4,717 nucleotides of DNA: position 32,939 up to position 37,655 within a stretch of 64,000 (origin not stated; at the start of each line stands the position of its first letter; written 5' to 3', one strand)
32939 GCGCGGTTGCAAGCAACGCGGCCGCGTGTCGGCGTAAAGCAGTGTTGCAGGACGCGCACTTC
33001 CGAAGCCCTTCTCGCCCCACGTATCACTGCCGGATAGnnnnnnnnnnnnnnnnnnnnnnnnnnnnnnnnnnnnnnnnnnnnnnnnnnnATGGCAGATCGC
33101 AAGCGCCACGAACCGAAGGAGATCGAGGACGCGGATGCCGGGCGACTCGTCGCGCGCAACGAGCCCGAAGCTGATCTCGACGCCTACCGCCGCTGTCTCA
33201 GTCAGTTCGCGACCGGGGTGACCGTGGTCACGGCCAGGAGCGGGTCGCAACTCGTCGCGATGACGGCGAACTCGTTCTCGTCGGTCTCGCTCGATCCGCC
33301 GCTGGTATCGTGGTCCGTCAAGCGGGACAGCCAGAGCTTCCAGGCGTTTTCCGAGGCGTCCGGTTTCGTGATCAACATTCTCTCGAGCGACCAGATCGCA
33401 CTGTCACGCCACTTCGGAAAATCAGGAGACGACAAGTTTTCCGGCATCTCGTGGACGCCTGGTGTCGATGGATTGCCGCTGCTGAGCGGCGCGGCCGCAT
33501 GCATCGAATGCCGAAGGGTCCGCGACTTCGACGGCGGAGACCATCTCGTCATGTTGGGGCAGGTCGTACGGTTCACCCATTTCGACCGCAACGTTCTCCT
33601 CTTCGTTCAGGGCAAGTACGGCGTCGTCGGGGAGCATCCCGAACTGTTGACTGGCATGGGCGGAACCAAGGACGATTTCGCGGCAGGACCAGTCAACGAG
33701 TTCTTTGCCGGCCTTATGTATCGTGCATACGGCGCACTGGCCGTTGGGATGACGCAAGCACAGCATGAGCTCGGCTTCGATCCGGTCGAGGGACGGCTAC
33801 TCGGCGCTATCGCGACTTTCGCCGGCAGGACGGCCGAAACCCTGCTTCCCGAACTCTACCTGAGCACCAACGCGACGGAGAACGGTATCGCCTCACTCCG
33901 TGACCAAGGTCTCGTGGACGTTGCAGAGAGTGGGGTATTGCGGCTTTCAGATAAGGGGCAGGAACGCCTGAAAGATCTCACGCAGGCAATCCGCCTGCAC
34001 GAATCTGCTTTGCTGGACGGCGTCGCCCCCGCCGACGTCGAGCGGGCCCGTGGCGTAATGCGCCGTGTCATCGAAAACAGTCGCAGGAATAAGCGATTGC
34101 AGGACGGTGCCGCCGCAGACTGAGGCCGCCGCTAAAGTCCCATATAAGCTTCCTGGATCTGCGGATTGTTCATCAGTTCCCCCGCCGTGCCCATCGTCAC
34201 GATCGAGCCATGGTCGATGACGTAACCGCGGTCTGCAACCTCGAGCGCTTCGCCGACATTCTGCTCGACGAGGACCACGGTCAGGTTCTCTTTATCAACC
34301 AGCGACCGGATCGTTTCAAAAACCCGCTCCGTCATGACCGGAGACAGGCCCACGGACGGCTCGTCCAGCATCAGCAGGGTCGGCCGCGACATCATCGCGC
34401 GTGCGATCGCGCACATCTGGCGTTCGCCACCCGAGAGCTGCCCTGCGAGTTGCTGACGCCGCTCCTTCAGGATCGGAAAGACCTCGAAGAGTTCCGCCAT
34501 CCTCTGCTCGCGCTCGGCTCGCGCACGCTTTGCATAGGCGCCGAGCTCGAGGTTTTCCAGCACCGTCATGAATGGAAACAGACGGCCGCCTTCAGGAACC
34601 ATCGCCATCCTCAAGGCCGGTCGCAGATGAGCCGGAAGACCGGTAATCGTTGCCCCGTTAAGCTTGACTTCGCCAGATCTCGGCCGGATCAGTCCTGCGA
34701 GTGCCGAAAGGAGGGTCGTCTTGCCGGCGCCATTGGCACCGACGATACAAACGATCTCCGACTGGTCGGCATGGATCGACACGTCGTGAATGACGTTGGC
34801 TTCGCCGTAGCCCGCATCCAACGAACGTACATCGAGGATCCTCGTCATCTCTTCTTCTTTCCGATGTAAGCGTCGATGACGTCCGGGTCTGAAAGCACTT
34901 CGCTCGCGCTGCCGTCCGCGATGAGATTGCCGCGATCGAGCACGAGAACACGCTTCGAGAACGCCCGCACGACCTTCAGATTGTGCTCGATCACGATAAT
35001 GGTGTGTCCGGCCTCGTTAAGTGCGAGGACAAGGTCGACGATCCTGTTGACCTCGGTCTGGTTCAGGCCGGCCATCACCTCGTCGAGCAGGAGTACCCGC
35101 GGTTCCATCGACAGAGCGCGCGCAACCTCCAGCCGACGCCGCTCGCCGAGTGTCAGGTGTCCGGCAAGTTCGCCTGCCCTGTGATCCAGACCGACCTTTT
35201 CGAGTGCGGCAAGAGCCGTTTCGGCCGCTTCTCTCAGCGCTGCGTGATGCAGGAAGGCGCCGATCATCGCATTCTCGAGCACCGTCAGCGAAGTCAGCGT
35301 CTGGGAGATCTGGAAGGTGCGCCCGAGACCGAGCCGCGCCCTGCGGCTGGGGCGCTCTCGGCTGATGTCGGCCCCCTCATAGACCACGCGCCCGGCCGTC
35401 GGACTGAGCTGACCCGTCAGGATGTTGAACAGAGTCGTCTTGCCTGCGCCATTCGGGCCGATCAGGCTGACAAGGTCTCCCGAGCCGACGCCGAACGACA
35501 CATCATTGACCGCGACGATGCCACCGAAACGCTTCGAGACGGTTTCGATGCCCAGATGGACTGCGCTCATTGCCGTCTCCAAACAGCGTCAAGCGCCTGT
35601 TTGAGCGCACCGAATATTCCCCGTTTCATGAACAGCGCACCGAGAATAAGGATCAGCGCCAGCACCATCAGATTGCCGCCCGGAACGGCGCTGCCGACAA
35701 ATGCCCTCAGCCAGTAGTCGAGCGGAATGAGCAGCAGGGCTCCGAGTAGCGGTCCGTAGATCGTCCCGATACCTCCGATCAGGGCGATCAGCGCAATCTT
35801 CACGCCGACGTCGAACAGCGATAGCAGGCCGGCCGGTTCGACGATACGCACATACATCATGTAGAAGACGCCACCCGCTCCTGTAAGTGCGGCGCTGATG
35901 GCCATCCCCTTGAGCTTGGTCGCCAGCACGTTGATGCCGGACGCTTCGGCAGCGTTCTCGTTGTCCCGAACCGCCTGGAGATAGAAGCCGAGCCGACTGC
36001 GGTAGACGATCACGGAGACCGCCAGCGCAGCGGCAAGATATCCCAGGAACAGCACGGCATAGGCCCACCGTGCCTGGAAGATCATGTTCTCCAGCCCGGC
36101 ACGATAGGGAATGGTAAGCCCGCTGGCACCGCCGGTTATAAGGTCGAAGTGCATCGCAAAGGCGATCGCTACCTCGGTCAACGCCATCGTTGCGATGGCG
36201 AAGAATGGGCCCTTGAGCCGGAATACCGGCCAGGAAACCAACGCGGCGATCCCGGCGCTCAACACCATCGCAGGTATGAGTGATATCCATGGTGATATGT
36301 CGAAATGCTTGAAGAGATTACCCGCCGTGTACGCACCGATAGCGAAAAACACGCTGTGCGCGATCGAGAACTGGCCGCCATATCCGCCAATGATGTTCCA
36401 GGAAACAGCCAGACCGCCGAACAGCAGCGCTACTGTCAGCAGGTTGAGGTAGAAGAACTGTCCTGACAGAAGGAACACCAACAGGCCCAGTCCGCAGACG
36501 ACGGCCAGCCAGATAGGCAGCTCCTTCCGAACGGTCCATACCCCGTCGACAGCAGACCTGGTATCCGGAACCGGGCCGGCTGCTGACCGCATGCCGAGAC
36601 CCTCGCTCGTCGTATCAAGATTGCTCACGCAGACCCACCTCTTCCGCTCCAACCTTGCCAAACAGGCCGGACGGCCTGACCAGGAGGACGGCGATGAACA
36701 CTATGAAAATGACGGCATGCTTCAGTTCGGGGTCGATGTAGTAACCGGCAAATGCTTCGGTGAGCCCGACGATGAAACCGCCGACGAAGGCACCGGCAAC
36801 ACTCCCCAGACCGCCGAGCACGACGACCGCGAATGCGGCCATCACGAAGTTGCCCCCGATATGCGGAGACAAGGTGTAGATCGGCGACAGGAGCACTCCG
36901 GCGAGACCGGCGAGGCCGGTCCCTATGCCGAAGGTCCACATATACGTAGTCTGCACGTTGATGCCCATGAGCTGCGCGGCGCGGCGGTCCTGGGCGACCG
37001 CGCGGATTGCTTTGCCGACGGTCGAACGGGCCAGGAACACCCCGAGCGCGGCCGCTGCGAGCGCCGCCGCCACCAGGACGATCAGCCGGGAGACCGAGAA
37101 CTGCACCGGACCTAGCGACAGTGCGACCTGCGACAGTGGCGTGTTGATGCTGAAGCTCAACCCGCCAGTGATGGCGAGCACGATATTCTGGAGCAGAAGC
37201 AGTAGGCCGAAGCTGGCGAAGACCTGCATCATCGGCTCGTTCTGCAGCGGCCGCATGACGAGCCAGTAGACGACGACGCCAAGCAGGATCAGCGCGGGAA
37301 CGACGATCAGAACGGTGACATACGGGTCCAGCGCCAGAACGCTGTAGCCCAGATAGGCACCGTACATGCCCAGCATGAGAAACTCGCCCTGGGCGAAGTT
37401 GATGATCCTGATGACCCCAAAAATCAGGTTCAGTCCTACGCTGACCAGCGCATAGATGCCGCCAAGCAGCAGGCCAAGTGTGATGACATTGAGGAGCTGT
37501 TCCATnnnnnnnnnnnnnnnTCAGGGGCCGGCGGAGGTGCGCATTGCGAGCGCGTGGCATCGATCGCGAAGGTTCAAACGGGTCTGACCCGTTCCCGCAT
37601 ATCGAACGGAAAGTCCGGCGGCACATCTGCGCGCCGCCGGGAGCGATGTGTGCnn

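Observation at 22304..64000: Forty-kb accessory catabolic island whose enzyme set suggests cyclic enone/ketone (terpenoid-like) degradation: enone reduction, Baeyer-Villiger oxygenation, lactone hydrolysis, CoA activation and branched-chain beta-oxidation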

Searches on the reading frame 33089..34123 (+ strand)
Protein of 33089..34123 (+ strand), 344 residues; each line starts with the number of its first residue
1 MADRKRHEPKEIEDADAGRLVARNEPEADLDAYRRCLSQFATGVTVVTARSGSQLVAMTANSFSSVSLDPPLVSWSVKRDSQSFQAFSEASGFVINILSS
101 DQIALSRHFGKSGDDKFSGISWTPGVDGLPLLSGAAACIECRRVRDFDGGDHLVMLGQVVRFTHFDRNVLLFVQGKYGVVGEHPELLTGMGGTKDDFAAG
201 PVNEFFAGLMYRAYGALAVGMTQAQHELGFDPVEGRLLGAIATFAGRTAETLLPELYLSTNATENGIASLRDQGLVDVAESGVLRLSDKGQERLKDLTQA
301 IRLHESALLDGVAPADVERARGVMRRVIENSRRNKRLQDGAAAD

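Call 5: search_protein_families(library=pfam, proteins=[window:33089-34123:+])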
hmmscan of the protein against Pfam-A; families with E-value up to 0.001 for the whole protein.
window:33089-34123:+ (344 aa): 1 family
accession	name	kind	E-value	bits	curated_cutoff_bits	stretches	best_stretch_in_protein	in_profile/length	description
PF01613.24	Flavin_Reduct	-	6.2e-42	143.7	27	1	38-178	2-150/153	Flavin reductase like domain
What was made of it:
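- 33089..34123 (+): Flavin reductase, two-domain type resembling the reductase component of p-hydroxyphenylacetate hydroxylase. Pfam Flavin_Reduct, E = 6e-42 (call 5).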

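Call 17: search_protein_families(library=ncbifam, proteins=[window:33089-34123:+], max_evalue=0.00001)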
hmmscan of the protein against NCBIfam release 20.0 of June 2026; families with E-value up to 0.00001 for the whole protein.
window:33089-34123:+ (344 aa): 8 families
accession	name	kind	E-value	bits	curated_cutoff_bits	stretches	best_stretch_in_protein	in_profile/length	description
NF045919.1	HphnlacHdxRed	equivalog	1.6e-61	208.1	340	1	27-329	4-308/309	p-hydroxyphenylacetate 3-hydroxylase reductase component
NF052639.1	FlvnRedFerAPor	equivalog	1.1e-43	148.6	260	1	32-179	6-154/158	flavin reductase FerA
NF045630.1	monooxsub_HsaB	equivalog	3.7e-37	127.9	230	1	28-185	5-164/186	3-hydroxy-9,10-secoandrosta-1,3,5(10)-triene-9,17-dione monooxygenase reductase subunit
NF042921.1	HpaC_Thermus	equivalog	3.5e-27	95.3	200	1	31-161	3-129/150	4-hydroxyphenylacetate 3-monooxygenase reductase subunit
NF045733.1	StyMonoxStyB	equivalog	1.6e-23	83.3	200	1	32-177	3-146/150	styrene monooxygenase NADH-dependent flavin reductase subunit StyB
TIGR03615.1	RutF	equivalog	1e-17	64.6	254.75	1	31-177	4-153/156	NADH-dependent FMN reductase RutF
TIGR02296.1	HpaC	equivalog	8.9e-14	51.8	205.95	1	33-177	1-150/154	4-hydroxyphenylacetate 3-monooxygenase, reductase component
NF012030.0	PRK15486.1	equivalog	3.2e-09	36.8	315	1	33-159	10-140/170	4-hydroxyphenylacetate 3-monooxygenase reductase subunit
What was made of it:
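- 33089..34123 (+): NF045919 scores 208 bits, below its cutoff of 340 (call 17).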

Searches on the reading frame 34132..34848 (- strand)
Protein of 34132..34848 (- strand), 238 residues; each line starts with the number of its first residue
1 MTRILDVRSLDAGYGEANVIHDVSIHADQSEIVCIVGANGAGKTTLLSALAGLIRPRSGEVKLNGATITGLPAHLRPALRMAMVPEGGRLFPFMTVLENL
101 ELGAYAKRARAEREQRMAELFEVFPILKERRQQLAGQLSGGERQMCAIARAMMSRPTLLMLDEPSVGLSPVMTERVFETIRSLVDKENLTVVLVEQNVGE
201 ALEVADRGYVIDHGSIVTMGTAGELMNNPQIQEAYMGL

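Call 6: search_protein_families(library=pfam, proteins=[window:34132-34848:-])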
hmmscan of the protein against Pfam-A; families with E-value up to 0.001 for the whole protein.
window:34132-34848:- (238 aa): 11 families
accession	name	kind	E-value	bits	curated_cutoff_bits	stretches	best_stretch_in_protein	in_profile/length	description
PF00005.33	ABC_tran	-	5e-32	111.8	25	1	21-165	2-136/137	ABC transporter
PF13304.12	AAA_21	-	5.9e-12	46.7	27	2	32-56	1-25/304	AAA domain, putative AbiEii toxin, Type IV TA system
PF02463.25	SMC_N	-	2e-07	31.1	40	1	29-201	23-204/220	RecF/RecN/SMC N terminal domain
PF13555.12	AAA_29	-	1.6e-06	28.2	27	1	21-66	13-57/61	P-loop containing region of AAA domain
PF13476.12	AAA_23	-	1.9e-05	25.8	27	1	22-51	12-40/201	AAA domain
PF13175.12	AAA_15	-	3.6e-05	24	32.1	1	28-55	22-48/374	AAA ATPase domain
PF09818.15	ABC_ATPase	-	4.7e-05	23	23.2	0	30-51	79-100/283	P-loop domain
PF13401.12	AAA_22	-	5.5e-05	23.9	27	1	29-195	4-122/130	AAA domain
PF13191.12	AAA_16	-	7.1e-05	23.8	32.6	1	26-164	20-104/167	AAA ATPase domain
PF13604.12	AAA_30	-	0.00066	19.9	27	0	26-62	14-50/191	AAA domain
PF13521.12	AAA_28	-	0.00075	20.2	27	0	33-52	2-21/164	AAA domain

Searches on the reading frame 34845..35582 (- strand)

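Call 6: search_protein_families(library=pfam, proteins=[window:34845-35582:-])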
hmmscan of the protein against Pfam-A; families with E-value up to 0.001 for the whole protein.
window:34845-35582:- (245 aa): 4 families
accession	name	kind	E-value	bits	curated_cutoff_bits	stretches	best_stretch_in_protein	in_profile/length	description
PF00005.33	ABC_tran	-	7.6e-31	108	25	1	25-170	1-136/137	ABC transporter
PF12399.14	BCA_ABC_TP_C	-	5.5e-07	29.5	25.5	1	220-242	2-24/27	Branched-chain amino acid ATP-binding cassette transporter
PF13304.12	AAA_21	-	9.8e-06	26.3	27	0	38-55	2-19/304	AAA domain, putative AbiEii toxin, Type IV TA system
PF13191.12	AAA_16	-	0.00016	22.6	32.6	1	33-169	22-141/167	AAA ATPase domain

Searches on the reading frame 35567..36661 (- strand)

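Call 6: search_protein_families(library=pfam, proteins=[window:35567-36661:-])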
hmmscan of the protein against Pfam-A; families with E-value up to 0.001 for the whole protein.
window:35567-36661:- (364 aa): 1 family
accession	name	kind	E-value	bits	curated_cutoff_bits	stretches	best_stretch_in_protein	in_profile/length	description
PF02653.21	BPD_transp_2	-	1.5e-40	139.5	26.8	1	71-339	2-267/269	Branched-chain amino acid transport system / permease component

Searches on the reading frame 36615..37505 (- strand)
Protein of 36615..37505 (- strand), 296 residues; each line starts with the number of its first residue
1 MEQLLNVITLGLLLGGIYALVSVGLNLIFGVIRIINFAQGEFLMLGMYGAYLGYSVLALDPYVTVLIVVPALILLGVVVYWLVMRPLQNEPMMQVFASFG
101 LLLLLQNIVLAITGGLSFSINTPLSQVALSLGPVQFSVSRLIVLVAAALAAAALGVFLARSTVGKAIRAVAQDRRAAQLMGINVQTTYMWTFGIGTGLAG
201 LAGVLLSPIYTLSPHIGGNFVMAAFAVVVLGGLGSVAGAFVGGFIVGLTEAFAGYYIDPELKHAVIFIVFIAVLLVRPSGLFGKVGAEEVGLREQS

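Call 6: search_protein_families(library=pfam, proteins=[window:36615-37505:-])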
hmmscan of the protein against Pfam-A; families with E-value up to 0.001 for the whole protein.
window:36615-37505:- (296 aa): 1 family
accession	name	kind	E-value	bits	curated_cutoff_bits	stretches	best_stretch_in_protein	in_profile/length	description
PF02653.21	BPD_transp_2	-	1.3e-42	146.3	26.8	1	9-274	3-269/269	Branched-chain amino acid transport system / permease component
